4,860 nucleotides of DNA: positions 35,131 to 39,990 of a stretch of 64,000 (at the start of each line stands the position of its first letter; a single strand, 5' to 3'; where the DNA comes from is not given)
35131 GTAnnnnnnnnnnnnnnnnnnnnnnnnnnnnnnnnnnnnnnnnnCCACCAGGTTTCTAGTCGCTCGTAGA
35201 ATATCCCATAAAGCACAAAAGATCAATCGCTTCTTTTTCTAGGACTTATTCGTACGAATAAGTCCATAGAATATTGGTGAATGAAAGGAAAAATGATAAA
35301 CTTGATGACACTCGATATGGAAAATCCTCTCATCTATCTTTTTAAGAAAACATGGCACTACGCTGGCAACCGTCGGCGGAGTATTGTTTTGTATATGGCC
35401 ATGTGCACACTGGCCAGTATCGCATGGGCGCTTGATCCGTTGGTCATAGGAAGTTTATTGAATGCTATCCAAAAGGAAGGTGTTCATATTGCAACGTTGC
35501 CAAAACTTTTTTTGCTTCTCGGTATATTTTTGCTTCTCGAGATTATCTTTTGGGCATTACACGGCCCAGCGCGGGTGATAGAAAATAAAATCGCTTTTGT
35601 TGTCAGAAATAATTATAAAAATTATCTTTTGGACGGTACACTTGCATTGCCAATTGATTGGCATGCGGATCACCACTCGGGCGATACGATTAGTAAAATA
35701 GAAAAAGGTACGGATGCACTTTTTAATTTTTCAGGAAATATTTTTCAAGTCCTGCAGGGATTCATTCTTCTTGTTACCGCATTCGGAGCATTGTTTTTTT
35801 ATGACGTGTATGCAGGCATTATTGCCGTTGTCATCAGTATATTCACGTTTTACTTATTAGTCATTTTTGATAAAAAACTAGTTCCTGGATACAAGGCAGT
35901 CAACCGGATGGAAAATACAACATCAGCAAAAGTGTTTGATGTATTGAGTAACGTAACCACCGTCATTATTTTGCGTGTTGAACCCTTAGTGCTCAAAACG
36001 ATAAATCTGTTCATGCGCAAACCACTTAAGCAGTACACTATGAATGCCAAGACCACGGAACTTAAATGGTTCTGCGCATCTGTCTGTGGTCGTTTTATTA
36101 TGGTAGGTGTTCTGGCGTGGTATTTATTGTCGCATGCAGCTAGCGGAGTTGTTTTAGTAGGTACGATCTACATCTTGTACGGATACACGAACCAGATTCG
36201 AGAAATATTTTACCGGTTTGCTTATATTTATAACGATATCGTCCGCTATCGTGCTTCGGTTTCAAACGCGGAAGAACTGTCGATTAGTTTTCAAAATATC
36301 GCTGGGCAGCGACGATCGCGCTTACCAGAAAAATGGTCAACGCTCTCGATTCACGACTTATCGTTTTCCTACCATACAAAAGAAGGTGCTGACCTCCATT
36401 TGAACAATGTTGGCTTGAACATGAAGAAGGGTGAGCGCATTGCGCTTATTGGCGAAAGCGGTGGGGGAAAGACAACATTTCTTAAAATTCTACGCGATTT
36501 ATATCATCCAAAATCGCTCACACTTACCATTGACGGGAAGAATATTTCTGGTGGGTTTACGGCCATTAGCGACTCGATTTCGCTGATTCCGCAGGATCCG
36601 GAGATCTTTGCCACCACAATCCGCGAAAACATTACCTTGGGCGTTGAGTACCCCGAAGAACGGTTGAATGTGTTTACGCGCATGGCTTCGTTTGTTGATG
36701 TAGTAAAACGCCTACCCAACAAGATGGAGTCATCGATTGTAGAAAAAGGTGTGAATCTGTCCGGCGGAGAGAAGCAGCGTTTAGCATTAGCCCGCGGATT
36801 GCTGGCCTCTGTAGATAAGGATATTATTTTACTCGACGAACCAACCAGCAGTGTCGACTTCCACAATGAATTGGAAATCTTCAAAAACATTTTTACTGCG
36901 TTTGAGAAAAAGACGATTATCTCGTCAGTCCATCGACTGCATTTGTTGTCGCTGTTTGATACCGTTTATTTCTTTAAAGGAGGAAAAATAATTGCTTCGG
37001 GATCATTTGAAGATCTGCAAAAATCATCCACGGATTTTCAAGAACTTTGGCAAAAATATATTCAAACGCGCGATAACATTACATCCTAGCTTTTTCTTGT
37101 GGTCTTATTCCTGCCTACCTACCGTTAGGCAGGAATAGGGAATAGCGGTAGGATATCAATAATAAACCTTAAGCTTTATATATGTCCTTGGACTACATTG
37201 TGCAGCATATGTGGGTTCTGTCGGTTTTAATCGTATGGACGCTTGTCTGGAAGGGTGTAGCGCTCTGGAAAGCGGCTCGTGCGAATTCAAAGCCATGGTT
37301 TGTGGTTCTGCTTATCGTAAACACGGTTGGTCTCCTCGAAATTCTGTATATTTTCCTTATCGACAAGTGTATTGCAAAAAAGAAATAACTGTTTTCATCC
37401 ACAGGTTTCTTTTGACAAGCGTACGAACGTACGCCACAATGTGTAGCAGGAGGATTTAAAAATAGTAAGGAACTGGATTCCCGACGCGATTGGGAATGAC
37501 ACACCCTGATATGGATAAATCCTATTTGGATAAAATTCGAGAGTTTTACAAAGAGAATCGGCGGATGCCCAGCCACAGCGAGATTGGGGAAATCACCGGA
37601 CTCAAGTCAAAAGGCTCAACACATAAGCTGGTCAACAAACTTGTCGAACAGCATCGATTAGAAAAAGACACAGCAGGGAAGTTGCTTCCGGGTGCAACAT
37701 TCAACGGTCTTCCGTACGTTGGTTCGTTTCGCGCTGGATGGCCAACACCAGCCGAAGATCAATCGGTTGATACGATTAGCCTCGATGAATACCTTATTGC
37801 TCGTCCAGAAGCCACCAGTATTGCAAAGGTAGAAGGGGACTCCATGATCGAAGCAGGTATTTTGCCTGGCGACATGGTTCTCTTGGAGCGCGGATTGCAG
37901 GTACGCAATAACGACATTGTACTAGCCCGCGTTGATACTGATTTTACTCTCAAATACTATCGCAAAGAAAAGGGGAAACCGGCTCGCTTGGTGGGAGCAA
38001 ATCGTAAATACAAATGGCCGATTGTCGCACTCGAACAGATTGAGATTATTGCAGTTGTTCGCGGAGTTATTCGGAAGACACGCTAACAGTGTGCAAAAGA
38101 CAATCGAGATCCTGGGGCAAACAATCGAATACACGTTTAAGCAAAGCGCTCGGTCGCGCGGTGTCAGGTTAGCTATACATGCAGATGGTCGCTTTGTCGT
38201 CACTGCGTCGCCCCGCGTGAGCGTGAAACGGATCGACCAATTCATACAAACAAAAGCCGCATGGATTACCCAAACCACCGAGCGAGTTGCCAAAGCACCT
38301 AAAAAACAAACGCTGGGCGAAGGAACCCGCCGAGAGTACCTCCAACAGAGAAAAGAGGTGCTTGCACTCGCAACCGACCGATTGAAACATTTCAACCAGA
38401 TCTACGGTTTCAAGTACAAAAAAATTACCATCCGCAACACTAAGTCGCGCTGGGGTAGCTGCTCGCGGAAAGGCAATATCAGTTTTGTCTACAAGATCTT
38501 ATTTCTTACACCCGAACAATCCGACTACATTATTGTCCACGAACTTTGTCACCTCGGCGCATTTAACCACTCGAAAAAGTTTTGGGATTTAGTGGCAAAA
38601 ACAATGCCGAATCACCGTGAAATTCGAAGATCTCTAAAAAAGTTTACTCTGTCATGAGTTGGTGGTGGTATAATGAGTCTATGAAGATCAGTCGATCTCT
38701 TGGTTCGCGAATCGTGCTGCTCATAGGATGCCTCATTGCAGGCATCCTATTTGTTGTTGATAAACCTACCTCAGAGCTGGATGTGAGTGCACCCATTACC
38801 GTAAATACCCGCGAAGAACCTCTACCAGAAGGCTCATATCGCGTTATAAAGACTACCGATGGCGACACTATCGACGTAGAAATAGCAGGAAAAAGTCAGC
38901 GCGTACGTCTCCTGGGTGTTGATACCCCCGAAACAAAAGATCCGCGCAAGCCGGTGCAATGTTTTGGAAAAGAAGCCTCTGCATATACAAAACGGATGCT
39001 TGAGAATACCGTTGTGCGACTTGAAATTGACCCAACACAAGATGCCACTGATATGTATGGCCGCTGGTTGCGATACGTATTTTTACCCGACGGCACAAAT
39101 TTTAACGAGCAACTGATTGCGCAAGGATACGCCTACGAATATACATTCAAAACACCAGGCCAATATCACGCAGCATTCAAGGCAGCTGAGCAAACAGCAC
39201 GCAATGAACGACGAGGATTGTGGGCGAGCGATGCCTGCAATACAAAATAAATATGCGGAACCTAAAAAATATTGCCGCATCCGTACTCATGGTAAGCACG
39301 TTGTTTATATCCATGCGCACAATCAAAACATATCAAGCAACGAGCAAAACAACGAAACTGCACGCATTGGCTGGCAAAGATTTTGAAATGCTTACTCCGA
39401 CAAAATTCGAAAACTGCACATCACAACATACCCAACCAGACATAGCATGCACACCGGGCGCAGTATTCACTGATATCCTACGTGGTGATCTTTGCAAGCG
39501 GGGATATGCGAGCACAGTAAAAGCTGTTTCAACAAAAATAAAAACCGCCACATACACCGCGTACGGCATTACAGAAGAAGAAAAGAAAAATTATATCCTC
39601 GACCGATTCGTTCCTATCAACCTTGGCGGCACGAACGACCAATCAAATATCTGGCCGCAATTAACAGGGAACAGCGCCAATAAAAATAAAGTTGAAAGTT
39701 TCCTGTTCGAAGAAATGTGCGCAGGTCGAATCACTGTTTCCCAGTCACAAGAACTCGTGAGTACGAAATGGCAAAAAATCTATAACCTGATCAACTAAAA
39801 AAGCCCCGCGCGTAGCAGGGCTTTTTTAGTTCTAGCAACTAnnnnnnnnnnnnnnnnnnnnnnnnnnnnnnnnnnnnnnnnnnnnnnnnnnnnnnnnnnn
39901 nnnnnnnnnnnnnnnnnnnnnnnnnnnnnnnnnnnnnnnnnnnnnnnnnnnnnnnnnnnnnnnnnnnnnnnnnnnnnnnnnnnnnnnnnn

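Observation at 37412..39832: SOS-type operon: lexA – DUF45 HExxH metalloprotease – secreted SNase – secreted HNH-like protein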

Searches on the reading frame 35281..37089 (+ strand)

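Call 32: search_protein_families(library=pfam, proteins=[window:35281-37089:+], max_evalue=0.001)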
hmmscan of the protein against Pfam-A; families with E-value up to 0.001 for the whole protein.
window:35281-37089:+ (602 aa): 3 families
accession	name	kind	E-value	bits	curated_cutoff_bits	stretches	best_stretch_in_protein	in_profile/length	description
PF00005.33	ABC_tran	-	1.5e-25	90.8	25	1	374-523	1-137/137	ABC transporter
PF00664.28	ABC_membrane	-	4e-15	56.7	28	1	37-307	3-271/274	ABC transporter transmembrane region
PF13304.12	AAA_21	-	2.5e-06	28.2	27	0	388-441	3-64/304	AAA domain, putative AbiEii toxin, Type IV TA system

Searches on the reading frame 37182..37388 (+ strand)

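Call 3: search_protein_families(library=pfam, proteins=[window:37182-37388:+], max_evalue=0.1)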
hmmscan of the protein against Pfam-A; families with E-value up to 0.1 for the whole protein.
window:37182-37388:+ (68 aa): 1 family
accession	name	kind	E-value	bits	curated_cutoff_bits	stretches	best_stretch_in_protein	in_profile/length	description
PF18893.5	DUF5652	-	1.6e-24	85.9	23.4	1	7-62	10-65/71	Family of unknown function (DUF5652)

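Call 4: search_protein_families(library=ncbifam, proteins=[window:37182-37388:+], max_evalue=0.1)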
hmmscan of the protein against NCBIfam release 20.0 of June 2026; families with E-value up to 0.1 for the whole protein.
window:37182-37388:+ (68 aa): 1 family
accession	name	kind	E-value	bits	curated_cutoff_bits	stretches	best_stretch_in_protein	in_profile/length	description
NF047322.1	HK_morpho_MacS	equivalog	0.037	13.2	300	1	9-54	38-83/367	MacS family sensor histidine kinase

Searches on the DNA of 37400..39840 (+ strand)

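Call 96: search_dna_similar(query=window:37400-39840:+, collection=phages, mode=distant, max_rows=5)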
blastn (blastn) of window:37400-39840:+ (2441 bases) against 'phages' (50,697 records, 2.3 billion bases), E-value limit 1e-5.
No match.

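Call 97: search_dna_similar(query=window:37400-39840:+, collection=plasmids, mode=distant, max_rows=5)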
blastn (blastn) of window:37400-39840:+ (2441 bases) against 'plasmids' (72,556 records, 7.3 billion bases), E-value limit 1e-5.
No match.
